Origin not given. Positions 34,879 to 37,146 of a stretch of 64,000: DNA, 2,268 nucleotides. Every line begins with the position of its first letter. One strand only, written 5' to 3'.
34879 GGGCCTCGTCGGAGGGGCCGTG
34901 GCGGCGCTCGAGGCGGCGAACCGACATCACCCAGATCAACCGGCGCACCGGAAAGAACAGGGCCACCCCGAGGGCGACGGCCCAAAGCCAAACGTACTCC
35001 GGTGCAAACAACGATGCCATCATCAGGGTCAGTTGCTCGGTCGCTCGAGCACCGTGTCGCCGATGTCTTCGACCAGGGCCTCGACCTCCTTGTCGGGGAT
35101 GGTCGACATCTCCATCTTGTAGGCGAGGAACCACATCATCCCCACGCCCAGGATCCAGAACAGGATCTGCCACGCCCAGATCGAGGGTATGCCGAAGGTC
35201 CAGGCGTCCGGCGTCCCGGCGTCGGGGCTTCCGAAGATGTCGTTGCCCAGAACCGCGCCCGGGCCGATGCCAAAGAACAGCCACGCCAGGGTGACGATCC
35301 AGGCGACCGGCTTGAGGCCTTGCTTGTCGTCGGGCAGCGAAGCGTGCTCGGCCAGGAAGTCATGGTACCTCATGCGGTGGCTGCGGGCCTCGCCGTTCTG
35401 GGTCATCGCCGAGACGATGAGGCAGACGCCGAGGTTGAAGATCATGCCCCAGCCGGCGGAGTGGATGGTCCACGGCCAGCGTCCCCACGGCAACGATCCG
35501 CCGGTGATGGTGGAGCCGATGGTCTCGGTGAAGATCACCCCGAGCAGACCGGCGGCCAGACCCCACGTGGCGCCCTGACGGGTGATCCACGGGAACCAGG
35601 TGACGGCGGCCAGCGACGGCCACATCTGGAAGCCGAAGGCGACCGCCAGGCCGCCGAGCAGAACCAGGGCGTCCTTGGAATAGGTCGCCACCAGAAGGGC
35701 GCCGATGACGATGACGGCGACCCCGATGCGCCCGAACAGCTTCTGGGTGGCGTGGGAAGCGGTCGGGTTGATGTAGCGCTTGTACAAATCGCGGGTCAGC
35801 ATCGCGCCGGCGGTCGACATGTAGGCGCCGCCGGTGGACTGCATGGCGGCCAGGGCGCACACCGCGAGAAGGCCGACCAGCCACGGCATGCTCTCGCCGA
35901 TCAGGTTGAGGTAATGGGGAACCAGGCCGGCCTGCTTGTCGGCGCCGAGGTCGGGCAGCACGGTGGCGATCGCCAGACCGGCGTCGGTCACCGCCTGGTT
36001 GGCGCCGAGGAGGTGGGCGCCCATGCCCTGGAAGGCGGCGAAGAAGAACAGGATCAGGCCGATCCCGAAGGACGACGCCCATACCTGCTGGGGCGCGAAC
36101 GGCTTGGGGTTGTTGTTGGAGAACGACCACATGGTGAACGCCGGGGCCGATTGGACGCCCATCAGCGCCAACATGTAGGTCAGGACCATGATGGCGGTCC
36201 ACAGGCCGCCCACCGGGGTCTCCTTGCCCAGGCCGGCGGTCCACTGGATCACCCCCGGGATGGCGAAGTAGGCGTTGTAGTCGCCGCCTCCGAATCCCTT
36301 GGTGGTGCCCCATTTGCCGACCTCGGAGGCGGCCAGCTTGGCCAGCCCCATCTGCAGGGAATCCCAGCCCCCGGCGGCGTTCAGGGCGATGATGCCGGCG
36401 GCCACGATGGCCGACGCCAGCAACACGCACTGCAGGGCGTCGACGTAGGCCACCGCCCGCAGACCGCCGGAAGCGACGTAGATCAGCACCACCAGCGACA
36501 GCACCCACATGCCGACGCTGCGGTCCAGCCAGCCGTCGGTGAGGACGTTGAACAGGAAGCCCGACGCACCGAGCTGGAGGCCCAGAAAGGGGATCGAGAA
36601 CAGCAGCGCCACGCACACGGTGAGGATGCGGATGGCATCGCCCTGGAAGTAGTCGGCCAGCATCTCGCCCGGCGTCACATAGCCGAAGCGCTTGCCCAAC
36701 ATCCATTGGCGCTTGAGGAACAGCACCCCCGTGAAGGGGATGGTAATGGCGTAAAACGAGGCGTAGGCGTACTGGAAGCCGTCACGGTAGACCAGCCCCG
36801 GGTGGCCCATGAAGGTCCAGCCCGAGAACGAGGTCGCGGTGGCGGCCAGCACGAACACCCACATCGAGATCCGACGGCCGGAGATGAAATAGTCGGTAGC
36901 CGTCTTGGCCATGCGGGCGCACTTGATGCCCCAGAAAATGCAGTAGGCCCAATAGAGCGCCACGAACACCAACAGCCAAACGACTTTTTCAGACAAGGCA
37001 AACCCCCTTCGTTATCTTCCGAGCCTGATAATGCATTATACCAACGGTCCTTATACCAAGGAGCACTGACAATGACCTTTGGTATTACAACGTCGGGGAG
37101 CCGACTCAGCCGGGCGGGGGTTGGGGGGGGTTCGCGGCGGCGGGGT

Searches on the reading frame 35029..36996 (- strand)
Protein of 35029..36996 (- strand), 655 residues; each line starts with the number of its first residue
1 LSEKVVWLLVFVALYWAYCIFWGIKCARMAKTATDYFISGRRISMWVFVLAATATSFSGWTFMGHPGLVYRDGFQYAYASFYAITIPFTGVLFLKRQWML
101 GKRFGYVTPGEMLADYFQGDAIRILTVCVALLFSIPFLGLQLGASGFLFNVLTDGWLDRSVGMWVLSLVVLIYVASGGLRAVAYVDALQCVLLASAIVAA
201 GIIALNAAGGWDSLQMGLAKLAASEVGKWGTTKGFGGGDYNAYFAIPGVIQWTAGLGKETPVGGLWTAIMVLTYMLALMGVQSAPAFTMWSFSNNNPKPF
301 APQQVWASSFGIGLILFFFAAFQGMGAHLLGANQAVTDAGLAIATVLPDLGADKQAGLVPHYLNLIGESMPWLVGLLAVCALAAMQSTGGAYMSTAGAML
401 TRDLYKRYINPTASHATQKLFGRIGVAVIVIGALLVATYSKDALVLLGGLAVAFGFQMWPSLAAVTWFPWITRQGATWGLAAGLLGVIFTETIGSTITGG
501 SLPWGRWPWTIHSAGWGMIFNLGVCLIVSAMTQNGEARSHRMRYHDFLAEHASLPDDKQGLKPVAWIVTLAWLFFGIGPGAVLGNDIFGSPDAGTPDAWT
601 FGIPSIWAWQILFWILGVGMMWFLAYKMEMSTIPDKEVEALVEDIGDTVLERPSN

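Call 103: search_protein_families(library=pfam, proteins=[window:35029-36996:-], max_evalue=0.001)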
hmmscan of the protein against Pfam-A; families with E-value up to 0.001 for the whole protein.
window:35029-36996:- (655 aa): 1 family
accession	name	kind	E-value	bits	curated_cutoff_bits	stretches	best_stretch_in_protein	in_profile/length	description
PF00474.23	SSF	-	6e-28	98.3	22.8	1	36-483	1-406/406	Sodium:solute symporter family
